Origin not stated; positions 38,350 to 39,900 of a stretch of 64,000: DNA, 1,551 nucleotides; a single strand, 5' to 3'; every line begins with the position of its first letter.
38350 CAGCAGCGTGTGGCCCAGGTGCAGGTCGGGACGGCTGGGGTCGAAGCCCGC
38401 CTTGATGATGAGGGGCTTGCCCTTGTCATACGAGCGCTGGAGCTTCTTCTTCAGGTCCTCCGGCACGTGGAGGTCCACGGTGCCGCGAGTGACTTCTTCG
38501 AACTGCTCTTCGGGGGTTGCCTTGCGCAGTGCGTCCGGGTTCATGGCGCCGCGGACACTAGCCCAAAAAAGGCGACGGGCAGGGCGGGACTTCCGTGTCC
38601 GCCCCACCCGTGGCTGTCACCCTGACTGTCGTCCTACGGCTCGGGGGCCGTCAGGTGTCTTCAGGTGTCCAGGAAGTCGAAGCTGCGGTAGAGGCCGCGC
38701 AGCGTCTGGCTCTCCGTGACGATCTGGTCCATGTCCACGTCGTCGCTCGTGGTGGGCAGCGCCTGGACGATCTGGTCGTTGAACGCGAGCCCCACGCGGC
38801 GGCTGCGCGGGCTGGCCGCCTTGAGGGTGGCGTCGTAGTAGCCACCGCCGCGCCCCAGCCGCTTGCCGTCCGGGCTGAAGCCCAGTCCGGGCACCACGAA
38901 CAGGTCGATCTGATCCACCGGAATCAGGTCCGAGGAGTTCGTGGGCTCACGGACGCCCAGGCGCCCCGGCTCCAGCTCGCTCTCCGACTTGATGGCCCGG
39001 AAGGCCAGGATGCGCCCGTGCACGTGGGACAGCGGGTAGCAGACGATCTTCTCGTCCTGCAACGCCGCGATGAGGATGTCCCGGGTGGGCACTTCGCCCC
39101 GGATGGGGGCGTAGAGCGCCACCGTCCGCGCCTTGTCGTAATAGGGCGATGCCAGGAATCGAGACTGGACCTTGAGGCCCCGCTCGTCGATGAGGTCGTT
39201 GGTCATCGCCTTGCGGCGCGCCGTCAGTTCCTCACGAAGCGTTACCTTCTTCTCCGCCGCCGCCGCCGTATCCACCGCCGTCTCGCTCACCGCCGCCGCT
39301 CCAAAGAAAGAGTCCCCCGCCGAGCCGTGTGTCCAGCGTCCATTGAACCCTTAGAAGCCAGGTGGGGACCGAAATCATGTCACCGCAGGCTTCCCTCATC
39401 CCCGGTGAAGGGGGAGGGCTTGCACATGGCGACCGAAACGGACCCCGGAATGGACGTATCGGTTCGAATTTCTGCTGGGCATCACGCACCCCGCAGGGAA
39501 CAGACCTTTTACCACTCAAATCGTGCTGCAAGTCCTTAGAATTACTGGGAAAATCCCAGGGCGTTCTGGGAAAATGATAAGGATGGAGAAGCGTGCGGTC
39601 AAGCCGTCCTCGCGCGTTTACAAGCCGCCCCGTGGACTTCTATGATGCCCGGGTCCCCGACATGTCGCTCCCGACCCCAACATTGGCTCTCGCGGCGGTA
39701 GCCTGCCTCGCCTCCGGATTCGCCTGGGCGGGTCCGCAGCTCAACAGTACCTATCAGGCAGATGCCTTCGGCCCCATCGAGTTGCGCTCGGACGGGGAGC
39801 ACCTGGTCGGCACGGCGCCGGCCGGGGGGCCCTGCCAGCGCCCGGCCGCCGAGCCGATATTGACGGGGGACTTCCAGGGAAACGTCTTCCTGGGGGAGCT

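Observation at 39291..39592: Candidate 6S RNA (ssrS) upstream of the ygfA-like 5-formyl-THF cyclo-ligase gene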

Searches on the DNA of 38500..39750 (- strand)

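Call 10: search_rna_families(sources=[L001, L005, L011, L013, L015, L016, L028, L031, L032, L034, L043, L044, L046, L049, L051, L054, L062, L066, L068, L069], threshold=gathering)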
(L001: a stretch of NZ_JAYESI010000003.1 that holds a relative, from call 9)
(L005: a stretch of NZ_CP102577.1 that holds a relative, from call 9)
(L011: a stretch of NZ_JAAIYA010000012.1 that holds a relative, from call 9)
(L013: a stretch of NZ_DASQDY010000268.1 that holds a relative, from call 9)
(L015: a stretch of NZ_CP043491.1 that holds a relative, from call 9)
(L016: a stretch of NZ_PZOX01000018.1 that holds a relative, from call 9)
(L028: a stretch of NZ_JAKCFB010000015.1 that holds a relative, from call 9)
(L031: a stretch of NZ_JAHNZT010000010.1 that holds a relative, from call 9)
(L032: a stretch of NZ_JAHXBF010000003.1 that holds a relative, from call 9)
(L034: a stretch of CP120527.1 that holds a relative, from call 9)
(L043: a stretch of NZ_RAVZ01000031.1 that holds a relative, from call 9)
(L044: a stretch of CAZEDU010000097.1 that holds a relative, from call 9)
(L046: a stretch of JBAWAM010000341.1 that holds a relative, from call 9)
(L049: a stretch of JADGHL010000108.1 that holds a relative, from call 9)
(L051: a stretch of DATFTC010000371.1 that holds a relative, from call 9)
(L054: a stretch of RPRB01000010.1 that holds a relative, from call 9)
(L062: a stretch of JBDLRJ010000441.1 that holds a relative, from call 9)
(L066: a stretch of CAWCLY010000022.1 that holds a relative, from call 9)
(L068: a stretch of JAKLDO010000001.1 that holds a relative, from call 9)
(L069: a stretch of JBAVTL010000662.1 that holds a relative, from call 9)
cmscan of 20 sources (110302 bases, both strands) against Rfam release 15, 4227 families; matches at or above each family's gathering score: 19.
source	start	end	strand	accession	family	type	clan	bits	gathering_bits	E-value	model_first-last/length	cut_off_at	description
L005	2289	2481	+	RF00013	6S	Gene;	-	68.3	46.4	3.9e-11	1-187/187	no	6S / SsrS RNA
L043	2290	2480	+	RF00013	6S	Gene;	-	68.1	46.4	4.4e-11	1-187/187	no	6S / SsrS RNA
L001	2289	2481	+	RF00013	6S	Gene;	-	68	46.4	4.7e-11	1-187/187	no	6S / SsrS RNA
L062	2270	2454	+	RF00013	6S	Gene;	-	67.3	46.4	6.9e-11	1-187/187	no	6S / SsrS RNA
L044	2263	2452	+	RF00013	6S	Gene;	-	66.7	46.4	9.7e-11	1-187/187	no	6S / SsrS RNA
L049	2289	2477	+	RF00013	6S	Gene;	-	64.1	46.4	4e-10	1-187/187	no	6S / SsrS RNA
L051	2248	2437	+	RF00013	6S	Gene;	-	63.6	46.4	5.1e-10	1-187/187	no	6S / SsrS RNA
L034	2260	2453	+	RF00013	6S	Gene;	-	63.3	46.4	6.1e-10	1-187/187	no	6S / SsrS RNA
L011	2285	2481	+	RF00013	6S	Gene;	-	58.5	46.4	8.5e-09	1-187/187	no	6S / SsrS RNA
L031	680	872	+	RF00013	6S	Gene;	-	57.4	46.4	1.6e-08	1-187/187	no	6S / SsrS RNA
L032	2288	2481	+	RF00013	6S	Gene;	-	56.9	46.4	2.1e-08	1-187/187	no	6S / SsrS RNA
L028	2286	2481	+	RF00013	6S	Gene;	-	56.8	46.4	2.2e-08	1-187/187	no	6S / SsrS RNA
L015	2280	2471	+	RF00013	6S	Gene;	-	55.3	46.4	5e-08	1-187/187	no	6S / SsrS RNA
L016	2275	2466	+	RF00013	6S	Gene;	-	55.1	46.4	5.5e-08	1-187/187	no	6S / SsrS RNA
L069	2249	2446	+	RF00013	6S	Gene;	-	54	46.4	9.8e-08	1-187/187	no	6S / SsrS RNA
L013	2275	2466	+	RF00013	6S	Gene;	-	52.7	46.4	2e-07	1-187/187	no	6S / SsrS RNA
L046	2291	2481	+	RF00013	6S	Gene;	-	52.6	46.4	2.2e-07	1-187/187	no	6S / SsrS RNA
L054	2256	2459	+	RF00013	6S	Gene;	-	52.3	46.4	2.5e-07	1-187/187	no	6S / SsrS RNA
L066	2255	2458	+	RF00013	6S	Gene;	-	51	46.4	5.2e-07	1-187/187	no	6S / SsrS RNA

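Call 27: search_rna_families(sources=[L070, L071, L073, L074, L075, L076, L077, L078, L002, L009, L012, L014, L018, L020, L036, L042, L045, L047, L050, L072], threshold=gathering)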
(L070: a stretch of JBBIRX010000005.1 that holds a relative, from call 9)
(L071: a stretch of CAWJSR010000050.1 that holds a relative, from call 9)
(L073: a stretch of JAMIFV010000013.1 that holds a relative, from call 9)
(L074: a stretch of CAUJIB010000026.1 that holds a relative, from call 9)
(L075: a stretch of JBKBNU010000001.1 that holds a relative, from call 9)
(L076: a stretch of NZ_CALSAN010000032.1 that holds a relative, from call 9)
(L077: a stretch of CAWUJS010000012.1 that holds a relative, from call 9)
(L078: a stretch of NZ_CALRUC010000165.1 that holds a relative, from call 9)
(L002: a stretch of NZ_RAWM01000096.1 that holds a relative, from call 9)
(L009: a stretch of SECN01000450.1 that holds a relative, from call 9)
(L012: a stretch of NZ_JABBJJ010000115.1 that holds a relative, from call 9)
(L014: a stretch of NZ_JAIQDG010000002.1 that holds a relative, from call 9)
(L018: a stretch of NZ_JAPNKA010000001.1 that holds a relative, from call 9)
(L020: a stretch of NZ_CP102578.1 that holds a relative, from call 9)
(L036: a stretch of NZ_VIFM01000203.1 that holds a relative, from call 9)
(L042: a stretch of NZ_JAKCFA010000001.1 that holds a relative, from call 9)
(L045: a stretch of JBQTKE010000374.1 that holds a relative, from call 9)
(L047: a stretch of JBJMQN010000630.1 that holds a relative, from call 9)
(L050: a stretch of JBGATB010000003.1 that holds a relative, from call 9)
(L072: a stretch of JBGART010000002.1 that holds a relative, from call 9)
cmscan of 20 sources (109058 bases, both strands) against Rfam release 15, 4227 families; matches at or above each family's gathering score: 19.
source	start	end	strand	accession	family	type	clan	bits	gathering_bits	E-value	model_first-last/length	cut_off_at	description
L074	3877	4318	+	RF01849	alpha_tmRNA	Gene;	CL00001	199.9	50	4.4e-56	1-355/355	no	Alphaproteobacteria transfer-messenger RNA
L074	3933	4250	+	RF04321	tmRNA_permuted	Gene;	-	154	47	2.1e-30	1-213/213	no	permuted transfer-messenger RNA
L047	2264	2447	+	RF00013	6S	Gene;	-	89.1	46.4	4.3e-16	1-187/187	no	6S / SsrS RNA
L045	2291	2474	+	RF00013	6S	Gene;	-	80.7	46.4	4.4e-14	1-187/187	no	6S / SsrS RNA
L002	2289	2481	+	RF00013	6S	Gene;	-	68.2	46.4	4.1e-11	1-187/187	no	6S / SsrS RNA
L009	2290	2480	+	RF00013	6S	Gene;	-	68.1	46.4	4.3e-11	1-187/187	no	6S / SsrS RNA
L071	2241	2437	+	RF00013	6S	Gene;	-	66.6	46.4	9.9e-11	1-187/187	no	6S / SsrS RNA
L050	2257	2445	+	RF00013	6S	Gene;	-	64.2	46.4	3.8e-10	1-187/187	no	6S / SsrS RNA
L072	2279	2466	+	RF00013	6S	Gene;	-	62.2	46.4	1.1e-09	1-187/187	no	6S / SsrS RNA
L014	2286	2481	+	RF00013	6S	Gene;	-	58.9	46.4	6.8e-09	1-187/187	no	6S / SsrS RNA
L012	2286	2481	+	RF00013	6S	Gene;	-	58.8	46.4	7.3e-09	1-187/187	no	6S / SsrS RNA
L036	2287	2481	+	RF00013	6S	Gene;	-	57.1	46.4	1.9e-08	1-187/187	no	6S / SsrS RNA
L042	2287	2481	+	RF00013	6S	Gene;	-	57.1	46.4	1.9e-08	1-187/187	no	6S / SsrS RNA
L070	2236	2433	+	RF00013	6S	Gene;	-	56.4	46.4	2.7e-08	1-187/187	no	6S / SsrS RNA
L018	2279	2470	+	RF00013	6S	Gene;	-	56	46.4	3.4e-08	1-187/187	no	6S / SsrS RNA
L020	2279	2470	+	RF00013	6S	Gene;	-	56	46.4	3.3e-08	1-187/187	no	6S / SsrS RNA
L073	2180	2354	+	RF00013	6S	Gene;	-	54.2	46.4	9e-08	1-187/187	no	6S / SsrS RNA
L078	2290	2446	+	RF00013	6S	Gene;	-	50.8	46.4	5.9e-07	1-187/187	no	6S / SsrS RNA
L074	2286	2444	+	RF00013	6S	Gene;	-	48.5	46.4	2e-06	1-187/187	no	6S / SsrS RNA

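Call 36: search_rna_families(source=window, start=38500, end=39750, threshold=evalue, max_evalue=10)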
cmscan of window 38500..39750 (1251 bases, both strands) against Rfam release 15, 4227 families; matches with E-value up to 10: 7.
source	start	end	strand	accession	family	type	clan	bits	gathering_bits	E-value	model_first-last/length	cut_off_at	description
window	39310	39502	-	RF00013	6S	Gene;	-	68.3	46.4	4.4e-13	1-187/187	no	6S / SsrS RNA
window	38578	38653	-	RF01744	livK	Cis-reg;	-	17.8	65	8.9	1-84/84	no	livK RNA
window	38564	38619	-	RF02353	BjrC68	Gene; sRNA;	-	16.7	39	0.24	1-82/82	no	Bradyrhizobiaceae sRNA BjrC68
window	39467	39522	-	RF00478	SCARNA6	Gene; snRNA; snoRNA; scaRNA;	-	16.6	68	0.029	1-265/265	no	Small Cajal body specific RNA 6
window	38555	38631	-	RF03539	Flavi_NKV_xrRNA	Cis-reg;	-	16.4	50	4.2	1-84/84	no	No-known vector Flavivirus exoribonuclease-resistant RNA element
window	38540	38603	-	RF01989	SECIS_3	Cis-reg;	-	14.6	63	7.5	1-59/59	no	Selenocysteine insertion sequence 3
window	39079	39160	+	RF02647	Cis52_sRNA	Gene; sRNA;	-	13.6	56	8.6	1-179/179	no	Ruegeria cis52 sRNA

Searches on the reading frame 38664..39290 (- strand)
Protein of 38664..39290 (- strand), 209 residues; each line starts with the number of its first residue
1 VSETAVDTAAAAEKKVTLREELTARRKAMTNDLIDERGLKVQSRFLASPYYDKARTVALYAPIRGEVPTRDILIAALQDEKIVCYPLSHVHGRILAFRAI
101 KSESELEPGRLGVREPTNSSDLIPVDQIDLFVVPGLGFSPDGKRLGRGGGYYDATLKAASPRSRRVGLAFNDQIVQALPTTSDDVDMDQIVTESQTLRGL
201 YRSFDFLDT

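Call 8: search_protein_families(library=pfam, proteins=[window:38664-39290:-])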
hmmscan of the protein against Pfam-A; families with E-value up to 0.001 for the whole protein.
window:38664-39290:- (209 aa): 1 family
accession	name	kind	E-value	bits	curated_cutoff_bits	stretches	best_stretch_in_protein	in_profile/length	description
PF01812.26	5-FTHF_cyc-lig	-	1.4e-38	133.2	27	1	15-193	1-186/186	5-formyltetrahydrofolate cyclo-ligase family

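Call 9: find_related_loci(query=window:38664-39290:-, collection=genome_contigs, flank=2500)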
Query window:38664-39290:- (209 aa) in genome_contigs; peptide patterns used: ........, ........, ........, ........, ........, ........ (x = any residue, [..] = any of these).
218 stretches matched a pattern; 87 encode a relative of the query (tblastn E <= 1e-3); the best 80 are kept; 78 distinct loci.
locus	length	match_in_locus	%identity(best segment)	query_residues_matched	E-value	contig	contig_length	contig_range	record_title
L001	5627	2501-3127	97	1-209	3e-134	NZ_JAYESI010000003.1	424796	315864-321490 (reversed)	Corallococcus sp. RDP092CA NODE_3_length_424796_cov_13.269179, whole genome shotgun sequence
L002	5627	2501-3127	96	1-209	1e-132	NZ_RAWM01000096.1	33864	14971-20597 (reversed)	Corallococcus interemptor strain AB047A NODE_96_33864_cov_72.9832_ID_8111, whole genome shotgun sequence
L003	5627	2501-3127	95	1-209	3e-132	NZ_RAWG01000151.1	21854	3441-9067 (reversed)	Corallococcus sicarius strain CA040B NODE_151_21854_cov_53.3556, whole genome shotgun sequence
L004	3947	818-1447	96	1-209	2e-133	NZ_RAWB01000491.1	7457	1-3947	Corallococcus llansteffanensis strain CA051B NODE_491_7457_cov_13.5798, whole genome shotgun sequence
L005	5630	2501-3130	97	1-209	5e-132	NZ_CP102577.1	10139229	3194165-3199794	Corallococcus exercitus strain SDU142 chromosome, complete genome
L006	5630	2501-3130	97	1-209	5e-132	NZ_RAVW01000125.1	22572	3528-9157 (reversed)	Corallococcus exercitus strain AB043A NODE_125_22572_cov_10.6818_ID_16623, whole genome shotgun sequence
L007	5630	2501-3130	97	1-209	6e-132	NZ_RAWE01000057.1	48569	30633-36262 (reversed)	Corallococcus carmarthensis strain CA043D NODE_57_48569_cov_27.945_ID_10693, whole genome shotgun sequence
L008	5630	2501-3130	96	1-209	1e-131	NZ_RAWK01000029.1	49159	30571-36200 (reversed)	Corallococcus aberystwythensis strain AB050A NODE_29_49159_cov_22.6943_ID_11495, whole genome shotgun sequence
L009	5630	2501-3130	94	1-209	9e-129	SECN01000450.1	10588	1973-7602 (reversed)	MAG: Myxococcaceae bacterium isolate PMG_225 scaffold_32015, whole genome shotgun sequence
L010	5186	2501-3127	95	1-209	4e-124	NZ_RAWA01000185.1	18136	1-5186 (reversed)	Corallococcus sp. CA053C NODE_185_18136_cov_25.3966, whole genome shotgun sequence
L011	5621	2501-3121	87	1-209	4e-119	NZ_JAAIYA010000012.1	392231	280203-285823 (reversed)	Pyxidicoccus caerfyrddinensis strain CA032A NODE_12_length_392231_cov_19.2144, whole genome shotgun sequence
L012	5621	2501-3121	87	1-209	3e-118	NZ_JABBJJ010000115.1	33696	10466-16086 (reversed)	Pyxidicoccus fallax strain DSM 14698 NODE_115_length_33696_cov_38.331, whole genome shotgun sequence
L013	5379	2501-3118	86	2-209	2e-117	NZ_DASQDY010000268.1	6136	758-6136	MAG: Archangium sp. isolate SMAG_U11739 k141_1209201, whole genome shotgun sequence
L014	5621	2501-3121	86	1-209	2e-117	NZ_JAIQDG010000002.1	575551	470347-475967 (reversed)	Myxococcus sp. RHSTA-1-4 NODE_2_length_575551_cov_152.424162, whole genome shotgun sequence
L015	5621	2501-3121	86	1-209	2e-117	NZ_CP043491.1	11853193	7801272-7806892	Cystobacter fuscus strain Cbf 10 chromosome, complete genome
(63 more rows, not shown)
